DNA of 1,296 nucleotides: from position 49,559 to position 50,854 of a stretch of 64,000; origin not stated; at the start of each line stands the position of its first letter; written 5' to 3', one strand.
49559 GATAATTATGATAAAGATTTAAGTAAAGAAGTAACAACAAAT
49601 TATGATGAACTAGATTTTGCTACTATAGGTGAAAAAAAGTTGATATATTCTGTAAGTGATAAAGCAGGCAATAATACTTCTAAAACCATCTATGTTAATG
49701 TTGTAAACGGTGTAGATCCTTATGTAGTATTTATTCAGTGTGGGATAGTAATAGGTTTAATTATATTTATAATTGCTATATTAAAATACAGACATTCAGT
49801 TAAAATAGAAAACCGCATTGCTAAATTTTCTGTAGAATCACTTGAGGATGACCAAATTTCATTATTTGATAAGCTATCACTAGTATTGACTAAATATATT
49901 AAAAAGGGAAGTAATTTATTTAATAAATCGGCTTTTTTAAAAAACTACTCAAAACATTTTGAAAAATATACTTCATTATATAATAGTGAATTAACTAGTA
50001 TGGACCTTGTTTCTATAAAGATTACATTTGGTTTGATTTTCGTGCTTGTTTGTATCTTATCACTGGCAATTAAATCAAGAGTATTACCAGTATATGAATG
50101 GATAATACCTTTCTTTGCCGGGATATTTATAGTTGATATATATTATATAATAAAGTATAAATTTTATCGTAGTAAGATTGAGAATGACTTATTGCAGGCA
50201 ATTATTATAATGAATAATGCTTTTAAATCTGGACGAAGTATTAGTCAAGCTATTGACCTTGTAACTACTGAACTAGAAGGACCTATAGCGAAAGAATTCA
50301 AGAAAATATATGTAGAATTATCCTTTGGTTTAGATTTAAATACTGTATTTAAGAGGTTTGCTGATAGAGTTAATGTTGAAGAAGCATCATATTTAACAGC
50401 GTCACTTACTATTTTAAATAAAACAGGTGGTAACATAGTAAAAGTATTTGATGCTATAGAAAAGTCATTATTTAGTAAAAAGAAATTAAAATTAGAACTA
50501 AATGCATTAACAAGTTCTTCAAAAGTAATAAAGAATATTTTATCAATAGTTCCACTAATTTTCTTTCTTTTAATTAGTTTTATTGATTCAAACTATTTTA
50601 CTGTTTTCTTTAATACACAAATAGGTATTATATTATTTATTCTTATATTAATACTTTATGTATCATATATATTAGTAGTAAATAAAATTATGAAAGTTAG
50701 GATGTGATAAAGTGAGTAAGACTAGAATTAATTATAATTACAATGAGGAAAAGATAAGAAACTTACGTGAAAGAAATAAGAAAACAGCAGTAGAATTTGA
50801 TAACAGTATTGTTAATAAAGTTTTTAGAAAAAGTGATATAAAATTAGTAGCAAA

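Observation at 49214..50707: TadB platform protein carrying an N-terminal Ig-like (DUF5011-type) domain without a signal peptide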

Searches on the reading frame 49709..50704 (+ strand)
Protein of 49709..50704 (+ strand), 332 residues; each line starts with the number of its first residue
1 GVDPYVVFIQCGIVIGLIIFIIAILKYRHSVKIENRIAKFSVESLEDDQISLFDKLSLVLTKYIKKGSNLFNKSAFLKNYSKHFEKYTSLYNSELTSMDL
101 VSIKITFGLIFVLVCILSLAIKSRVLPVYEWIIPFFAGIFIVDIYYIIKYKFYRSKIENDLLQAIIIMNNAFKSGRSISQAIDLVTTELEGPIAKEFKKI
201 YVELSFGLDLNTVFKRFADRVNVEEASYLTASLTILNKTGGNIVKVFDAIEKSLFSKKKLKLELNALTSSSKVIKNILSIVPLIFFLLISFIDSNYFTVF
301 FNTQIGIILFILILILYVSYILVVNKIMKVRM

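Call 46: search_dna_similar(query=window:49709-50704:+, collection=plasmids, mode=protein, max_evalue=0.001, max_rows=25, rows=spread)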
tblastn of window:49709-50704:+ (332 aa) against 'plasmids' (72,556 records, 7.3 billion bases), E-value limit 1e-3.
Records with a match: 153; places in all: 153; records where one place covers at least 80% of the query: 3.
Best place of each record, by identity: <60% 153.
By first word of the organism name: Rhizobium 55; Pseudosulfitobacter 39; Azospirillum 13; Sinorhizobium 10; Burkholderia 6; Vibrio 5; Caballeronia 3; Sulfitobacter 3; Skermanella 3; Paraburkholderia 2; and 13 more.
By predicted mobility (MOB-suite, as given by PLSDB): non-mobilizable 118; conjugative 28; mobilizable 7.
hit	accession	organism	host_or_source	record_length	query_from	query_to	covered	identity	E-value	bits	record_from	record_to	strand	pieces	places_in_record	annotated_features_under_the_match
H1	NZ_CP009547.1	Burkholderia sp. 2002721687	water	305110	26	303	84%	21.1%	9e-7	58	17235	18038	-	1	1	type II secretion system F family protein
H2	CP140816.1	Rhizobium ruizarguesonis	Trifolium pratense,whole organism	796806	107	303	59%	27.1%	1e-13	79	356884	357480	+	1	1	none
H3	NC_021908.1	Rhizobium etli bv. mimosae str. Mim1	Mimosa affinis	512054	105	303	60%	25.9%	1e-14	82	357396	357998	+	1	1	type II secretion system F family protein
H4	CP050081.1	Rhizobium leguminosarum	Trifolium pratense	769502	107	303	59%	26.1%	1e-14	82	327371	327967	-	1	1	type II secretion system F family protein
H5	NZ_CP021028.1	Rhizobium sp. TAL182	Phaseolus vulgaris,cell culture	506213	128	303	53%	27.6%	6e-14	80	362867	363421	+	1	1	type II secretion system F family protein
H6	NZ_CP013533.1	Rhizobium phaseoli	Phaseolus vulgaris,Whole ...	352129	133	303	52%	28.3%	3e-13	78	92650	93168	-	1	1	type II secretion system F family protein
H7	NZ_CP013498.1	Rhizobium sp. N621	Phaseolus vulgaris,Whole ...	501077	128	303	53%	27.0%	1e-13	79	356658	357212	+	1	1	type II secretion system F family protein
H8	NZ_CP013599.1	Rhizobium sp. N741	Phaseolus vulgaris,Whole ...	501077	128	303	53%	27.0%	1e-13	79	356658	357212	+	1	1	type II secretion system F family protein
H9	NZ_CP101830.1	Pelagibacterium sp. H642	soil,desert land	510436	107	303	59%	22.7%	4e-7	59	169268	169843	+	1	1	type II secretion system F family protein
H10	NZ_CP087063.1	Pseudosulfitobacter pseudonitzschiae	Mediolabrus comicus,The surface ...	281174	115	297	55%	23.9%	5e-7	59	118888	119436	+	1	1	type II secretion system F family protein | hypothetical protein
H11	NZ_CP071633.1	Rhizobium sp. NZLR1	lentil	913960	156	303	45%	28.4%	6e-13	77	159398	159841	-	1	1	type II secretion system F family protein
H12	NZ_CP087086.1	Pseudosulfitobacter pseudonitzschiae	Mediolabrus comicus,The surface ...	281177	127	297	52%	24.0%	7e-8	62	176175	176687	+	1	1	type II secretion system F family protein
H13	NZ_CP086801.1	Pseudosulfitobacter pseudonitzschiae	Thalassiosira tenera,The surface ...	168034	127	297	52%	24.0%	8e-8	61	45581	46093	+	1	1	type II secretion system F family protein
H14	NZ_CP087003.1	Pseudosulfitobacter pseudonitzschiae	Skeletonema costatum,The surface ...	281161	127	297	52%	24.0%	8e-8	61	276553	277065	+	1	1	type II secretion system F family protein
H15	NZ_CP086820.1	Pseudosulfitobacter pseudonitzschiae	Trieres chinensis,The surface seawater ...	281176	127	297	52%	24.0%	8e-8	61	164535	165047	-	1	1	type II secretion system F family protein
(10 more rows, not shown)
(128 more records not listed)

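Call 47: get_annotated_region(hit=H1, flank=6000)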
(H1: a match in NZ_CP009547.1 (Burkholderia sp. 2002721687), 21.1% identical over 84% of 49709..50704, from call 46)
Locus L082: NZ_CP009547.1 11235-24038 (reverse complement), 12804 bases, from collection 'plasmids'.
description: Burkholderia sp. 2002721687 plasmid pBTU, complete sequence
organism: Burkholderia sp. 2002721687 (NCBI taxid 1468409)
taxonomy: Bacteria; Pseudomonadota; Betaproteobacteria; Burkholderiales; Burkholderiaceae; Burkholderia; Burkholderia sp. 2002721687
host: -; source: water; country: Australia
typing (MOB-suite, as given by PLSDB): conjugative; replicon rep_cluster_523; relaxase MOBF; mating-pair formation MPF_F
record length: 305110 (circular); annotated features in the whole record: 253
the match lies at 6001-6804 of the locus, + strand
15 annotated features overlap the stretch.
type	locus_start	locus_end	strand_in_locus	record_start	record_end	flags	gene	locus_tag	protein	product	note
CDS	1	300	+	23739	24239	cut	-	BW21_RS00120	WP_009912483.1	prepilin peptidase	-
CDS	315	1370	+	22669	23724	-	cpaB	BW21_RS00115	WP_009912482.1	Flp pilus assembly protein CpaB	-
CDS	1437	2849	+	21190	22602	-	-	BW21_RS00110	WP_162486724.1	type II and III secretion system protein family protein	-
CDS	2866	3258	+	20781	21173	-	-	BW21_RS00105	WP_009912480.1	CpaD family pilus assembly lipoprotein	-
CDS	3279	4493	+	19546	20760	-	-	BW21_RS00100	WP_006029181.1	AAA family ATPase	-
CDS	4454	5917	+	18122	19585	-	-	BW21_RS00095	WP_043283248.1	CpaF family protein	-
CDS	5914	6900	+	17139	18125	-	-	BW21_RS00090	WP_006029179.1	type II secretion system F family protein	-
CDS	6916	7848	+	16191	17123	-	-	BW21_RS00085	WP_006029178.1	type II secretion system F family protein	-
CDS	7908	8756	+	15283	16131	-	-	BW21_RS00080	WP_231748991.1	tetratricopeptide repeat protein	-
CDS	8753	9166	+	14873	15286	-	-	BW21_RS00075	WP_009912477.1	TadE/TadG family type IV pilus assembly protein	-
CDS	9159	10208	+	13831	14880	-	-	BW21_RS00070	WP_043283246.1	TadG family pilus assembly protein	-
CDS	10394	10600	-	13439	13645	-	-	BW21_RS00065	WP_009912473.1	hypothetical protein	-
CDS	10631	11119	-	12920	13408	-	-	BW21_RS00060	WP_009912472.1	GNAT family N-acetyltransferase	-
CDS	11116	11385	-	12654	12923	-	-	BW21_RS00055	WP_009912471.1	DUF1778 domain-containing protein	-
CDS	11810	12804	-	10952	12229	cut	-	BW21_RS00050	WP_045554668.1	IS256 family transposase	-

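Call 48: get_annotated_region(hit=H3, flank=6000)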
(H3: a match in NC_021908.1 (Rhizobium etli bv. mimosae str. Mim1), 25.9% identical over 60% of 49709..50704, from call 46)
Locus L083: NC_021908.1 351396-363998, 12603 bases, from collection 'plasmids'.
description: Rhizobium etli bv. mimosae str. Mim1 plasmid pRetMIM1d, complete sequence
organism: Rhizobium etli bv. mimosae str. Mim1 (NCBI taxid 1328306)
taxonomy: Bacteria; Pseudomonadota; Alphaproteobacteria; Hyphomicrobiales; Rhizobiaceae; Rhizobium; Rhizobium etli; Rhizobium etli bv. mimosae str. Mim1
host: -; source: Mimosa affinis; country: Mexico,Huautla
typing (MOB-suite, as given by PLSDB): non-mobilizable
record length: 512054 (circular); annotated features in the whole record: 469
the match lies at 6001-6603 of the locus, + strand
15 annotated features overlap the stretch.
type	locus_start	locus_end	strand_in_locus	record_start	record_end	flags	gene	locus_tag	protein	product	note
CDS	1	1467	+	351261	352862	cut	-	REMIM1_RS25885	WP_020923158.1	TadE/TadG family type IV pilus assembly protein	-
CDS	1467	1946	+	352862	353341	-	-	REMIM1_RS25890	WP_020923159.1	TadE/TadG family type IV pilus assembly protein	-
CDS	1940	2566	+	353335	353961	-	-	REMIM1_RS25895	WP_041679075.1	TadE family protein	-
CDS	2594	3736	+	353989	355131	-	-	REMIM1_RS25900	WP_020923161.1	response regulator/pilus assembly protein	-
CDS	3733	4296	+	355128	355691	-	-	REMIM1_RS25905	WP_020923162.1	L,D-transpeptidase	GO:0018104 - peptidoglycan-protein cross-linking [Evidence IEA]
CDS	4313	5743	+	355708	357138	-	-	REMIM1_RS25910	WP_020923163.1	CpaF family protein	-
CDS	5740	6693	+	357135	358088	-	-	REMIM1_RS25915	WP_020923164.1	type II secretion system F family protein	-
CDS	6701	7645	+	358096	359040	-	-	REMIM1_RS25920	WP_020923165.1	type II secretion system F family protein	-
CDS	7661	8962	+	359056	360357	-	-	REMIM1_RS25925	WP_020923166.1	ATP-binding protein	-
CDS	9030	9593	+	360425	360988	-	-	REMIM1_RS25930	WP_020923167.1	hypothetical protein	-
CDS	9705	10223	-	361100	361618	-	-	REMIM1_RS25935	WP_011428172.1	tetratricopeptide repeat protein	-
CDS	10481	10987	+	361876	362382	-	-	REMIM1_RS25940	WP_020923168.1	hypothetical protein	-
CDS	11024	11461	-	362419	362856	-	-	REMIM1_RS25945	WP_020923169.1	DUF1810 domain-containing protein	-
CDS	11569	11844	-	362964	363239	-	-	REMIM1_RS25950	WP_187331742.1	hypothetical protein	-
CDS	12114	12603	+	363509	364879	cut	-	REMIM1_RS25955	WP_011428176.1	amidase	-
